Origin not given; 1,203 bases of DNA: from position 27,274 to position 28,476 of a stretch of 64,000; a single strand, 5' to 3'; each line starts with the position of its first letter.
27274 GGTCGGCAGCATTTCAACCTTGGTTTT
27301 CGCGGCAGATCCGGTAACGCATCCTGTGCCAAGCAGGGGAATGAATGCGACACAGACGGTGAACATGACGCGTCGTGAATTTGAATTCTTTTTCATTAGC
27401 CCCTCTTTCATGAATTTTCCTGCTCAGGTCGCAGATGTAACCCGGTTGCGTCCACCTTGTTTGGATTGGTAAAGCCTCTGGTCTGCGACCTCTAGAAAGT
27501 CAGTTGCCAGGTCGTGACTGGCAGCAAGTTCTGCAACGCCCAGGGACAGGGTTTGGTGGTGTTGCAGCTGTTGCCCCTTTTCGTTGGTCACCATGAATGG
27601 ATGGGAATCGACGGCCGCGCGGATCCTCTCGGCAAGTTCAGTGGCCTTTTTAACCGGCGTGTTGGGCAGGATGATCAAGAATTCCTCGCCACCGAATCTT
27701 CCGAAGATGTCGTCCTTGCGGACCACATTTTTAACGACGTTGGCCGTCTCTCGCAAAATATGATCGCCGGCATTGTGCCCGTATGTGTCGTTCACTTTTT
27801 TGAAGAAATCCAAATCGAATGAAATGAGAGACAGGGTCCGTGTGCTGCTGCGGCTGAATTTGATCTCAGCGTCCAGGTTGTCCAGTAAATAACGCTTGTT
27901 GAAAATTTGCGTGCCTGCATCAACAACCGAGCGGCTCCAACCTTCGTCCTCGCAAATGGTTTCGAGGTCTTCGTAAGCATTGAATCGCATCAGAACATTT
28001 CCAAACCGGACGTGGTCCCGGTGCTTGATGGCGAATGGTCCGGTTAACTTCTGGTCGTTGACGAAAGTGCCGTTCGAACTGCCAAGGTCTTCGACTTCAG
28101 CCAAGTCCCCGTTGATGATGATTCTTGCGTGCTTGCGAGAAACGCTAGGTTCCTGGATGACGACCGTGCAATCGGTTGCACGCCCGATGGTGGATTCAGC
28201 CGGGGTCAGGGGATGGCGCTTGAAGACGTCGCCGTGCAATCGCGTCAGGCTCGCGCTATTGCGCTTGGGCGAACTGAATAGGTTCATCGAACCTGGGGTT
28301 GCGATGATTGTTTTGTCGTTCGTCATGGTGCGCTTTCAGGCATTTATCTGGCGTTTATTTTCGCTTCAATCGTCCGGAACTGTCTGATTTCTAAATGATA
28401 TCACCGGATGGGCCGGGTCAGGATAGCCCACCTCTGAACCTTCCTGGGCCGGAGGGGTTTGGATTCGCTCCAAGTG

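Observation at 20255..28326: Seven-gene operon joining an FHA-GGDEF cyclase, two lipoproteins, an orphan protein, a membrane gluzincin and TldD/TldE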

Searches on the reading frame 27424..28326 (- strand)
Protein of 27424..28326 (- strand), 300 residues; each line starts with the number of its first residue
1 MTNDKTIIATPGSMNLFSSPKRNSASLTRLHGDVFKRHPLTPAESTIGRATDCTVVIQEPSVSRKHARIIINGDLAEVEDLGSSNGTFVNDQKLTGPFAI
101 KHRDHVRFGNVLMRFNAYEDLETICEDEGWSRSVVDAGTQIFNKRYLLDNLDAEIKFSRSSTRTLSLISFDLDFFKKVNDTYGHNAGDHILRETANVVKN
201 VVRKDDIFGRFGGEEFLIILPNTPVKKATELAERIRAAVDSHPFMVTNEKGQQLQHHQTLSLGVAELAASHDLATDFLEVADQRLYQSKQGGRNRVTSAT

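Call 3: search_protein_families(library=pfam, proteins=[window:27424-28326:-], max_evalue=0.1)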
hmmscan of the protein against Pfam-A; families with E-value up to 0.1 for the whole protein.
window:27424-28326:- (300 aa): 5 families
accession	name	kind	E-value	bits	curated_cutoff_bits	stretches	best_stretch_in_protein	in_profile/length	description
PF00990.26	GGDEF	-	2.2e-41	141.8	23.8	1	134-295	2-161/161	Diguanylate cyclase, GGDEF domain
PF00498.31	FHA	-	3.2e-20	72.8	20.7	1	46-109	2-67/67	FHA domain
PF16697.10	Yop-YscD_cpl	-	5.3e-15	55.9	33.2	1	37-117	11-92/94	Inner membrane component of T3SS, cytoplasmic domain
PF02873.21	MurB_C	-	0.057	14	27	0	29-81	22-73/99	UDP-N-acetylenolpyruvoylglucosamine reductase, C-terminal domain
PF23252.1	KH_PARP14_5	-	0.07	13.7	23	0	51-89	29-66/70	PARP14, fifth type I KH domain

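Call 4: search_protein_families(library=ncbifam, proteins=[window:27424-28326:-], max_evalue=0.1)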
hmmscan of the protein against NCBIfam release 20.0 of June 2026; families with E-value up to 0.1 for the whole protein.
window:27424-28326:- (300 aa): 27 families (the best 25 are shown)
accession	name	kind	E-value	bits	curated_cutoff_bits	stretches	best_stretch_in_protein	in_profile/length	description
NF007135.0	PRK09581.1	equivalog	7.2e-51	173.4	474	1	130-298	289-454/457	PleD family two-component system response regulator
TIGR00254.1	GGDEF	domain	4.2e-47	160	37.4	1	132-298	4-166/168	diguanylate cyclase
NF041606.1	dguan_cyc_DgcA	equivalog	1.9e-43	148.7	370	1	133-298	178-338/340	diguanylate cyclase DgcA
NF038266.1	diguan_SiaD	equivalog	4.8e-42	144.1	290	1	133-296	94-252/252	biofilm regulation diguanylate cyclase SiaD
NF007380.0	PRK09894.1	equivalog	4.6e-40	137.8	256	1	129-297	125-285/296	diguanylate cyclase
NF047654.1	DiguCycDgcRLepto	equivalog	5.7e-38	130.5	500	1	131-297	131-294/295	diguanylate cyclase DgcR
NF011955.1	PRK15426.1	equivalog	2e-36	125.3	408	1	135-297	400-559/564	cellulose biosynthesis regulator diguanylate cyclase DgcQ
NF007423.1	PRK09966.1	equivalog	4.7e-31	108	325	1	134-289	240-390/390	diguanylate cyclase DgcN/YfiN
NF007298.0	PRK09776.1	equivalog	8.9e-30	103.3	1135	1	135-297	686-843/1111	diguanylate cyclase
NF051473.1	DigCycDgcsShew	equivalog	1.9e-29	103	400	1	132-295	134-287/291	diguanylate cyclase DgcS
NF040885.1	diguan_DgcJ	equivalog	7.9e-25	87.6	500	1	134-293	342-490/493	diguanylate cyclase DgcJ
NF007599.0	PRK10245.1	equivalog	7.9e-25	87.1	402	1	133-299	210-370/371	diguanylate cyclase AdrA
NF047872.1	GGDEF_GdpS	equivalog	1.7e-24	86.7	400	1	135-296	189-347/355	GGDEF domain-containing protein GdpS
NF045675.1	PhdiestaseDibA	equivalog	6.9e-22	77.5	980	1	136-294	206-359/623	phosphodiesterase DibA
NF049868.1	FhaB_Rv0019c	equivalog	2.3e-19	70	125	1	37-114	80-157/158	FHA domain-containing protein FhaB/FipA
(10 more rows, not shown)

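Call 28: search_solved_structures(query=window:27424-28326:-, show_alignments=1, max_evalue=1e-10)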
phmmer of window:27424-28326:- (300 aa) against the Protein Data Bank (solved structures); distinct sequences matched with E-value up to 1e-10: 48.
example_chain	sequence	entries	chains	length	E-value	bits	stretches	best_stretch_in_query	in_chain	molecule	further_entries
6hbz_A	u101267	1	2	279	2e-53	184.9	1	32-297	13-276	GGDEF domain protein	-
3ign_A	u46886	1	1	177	5.1e-33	118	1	133-297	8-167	Diguanylate cyclase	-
9g86_A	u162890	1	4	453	9.6e-32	113.8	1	127-297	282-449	Response regulator PleD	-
9g85_A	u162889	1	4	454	9.7e-32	113.8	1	127-297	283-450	Response regulator PleD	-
2wb4_A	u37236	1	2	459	9.8e-32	113.8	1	127-297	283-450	DIGUANYLATE CYCLASE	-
1w25_A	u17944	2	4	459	9.8e-32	113.8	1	127-297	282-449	STALKED-CELL DIFFERENTIATION CONTROLLING PROTEIN | RESPONSE REGULATOR PLED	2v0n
5llw_B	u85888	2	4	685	4.8e-31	111.5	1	135-298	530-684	Diguanylate cyclase (GGDEF) domain-containing protein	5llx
6et7_A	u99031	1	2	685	5.3e-31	111.4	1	135-298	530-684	Diguanylate cyclase (GGDEF) domain-containing protein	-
6d9m_A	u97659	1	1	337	1.4e-30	110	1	133-300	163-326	Fusion protein of Endolysin,Response receiver sensor diguanylate cyclase, GAF domain-conta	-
6zxm_A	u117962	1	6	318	5.8e-29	104.7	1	131-297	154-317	Putative GGDEF/response regulator receiver domain protein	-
5euh_A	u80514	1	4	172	2.2e-28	102.8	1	135-299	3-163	Putative GGDEF domain membrane protein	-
9t28_A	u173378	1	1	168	2e-27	99.7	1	137-296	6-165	diguanylate cyclase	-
6zxb_A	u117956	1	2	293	4.1e-27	98.6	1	131-297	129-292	Putative GGDEF/response regulator receiver domain protein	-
6zxc_A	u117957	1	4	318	5e-27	98.3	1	131-297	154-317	Putative GGDEF/response regulator receiver domain protein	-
3i5b_A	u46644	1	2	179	1.2e-26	97.1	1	137-296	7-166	WspR response regulator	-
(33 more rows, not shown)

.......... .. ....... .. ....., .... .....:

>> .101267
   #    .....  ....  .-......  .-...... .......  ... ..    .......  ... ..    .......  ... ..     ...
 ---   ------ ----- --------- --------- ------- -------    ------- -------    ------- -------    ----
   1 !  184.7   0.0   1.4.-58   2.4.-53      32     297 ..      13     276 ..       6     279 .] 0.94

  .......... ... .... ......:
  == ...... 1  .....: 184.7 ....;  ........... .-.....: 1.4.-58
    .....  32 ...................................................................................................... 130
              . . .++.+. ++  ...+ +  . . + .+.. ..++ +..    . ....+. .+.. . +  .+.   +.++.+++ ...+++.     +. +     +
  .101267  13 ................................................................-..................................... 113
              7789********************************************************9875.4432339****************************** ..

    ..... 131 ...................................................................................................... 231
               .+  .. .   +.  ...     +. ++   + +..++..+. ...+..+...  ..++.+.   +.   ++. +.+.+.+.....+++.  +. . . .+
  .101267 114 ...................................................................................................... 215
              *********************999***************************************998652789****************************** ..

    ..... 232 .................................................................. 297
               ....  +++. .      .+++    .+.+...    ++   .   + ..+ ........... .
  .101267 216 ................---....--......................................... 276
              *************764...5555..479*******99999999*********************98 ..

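Call 84: search_protein_families(library=padloc, proteins=[window:27424-28326:-], max_evalue=0.001)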
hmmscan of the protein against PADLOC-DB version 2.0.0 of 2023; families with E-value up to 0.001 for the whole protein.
window:27424-28326:- (300 aa): 0 families
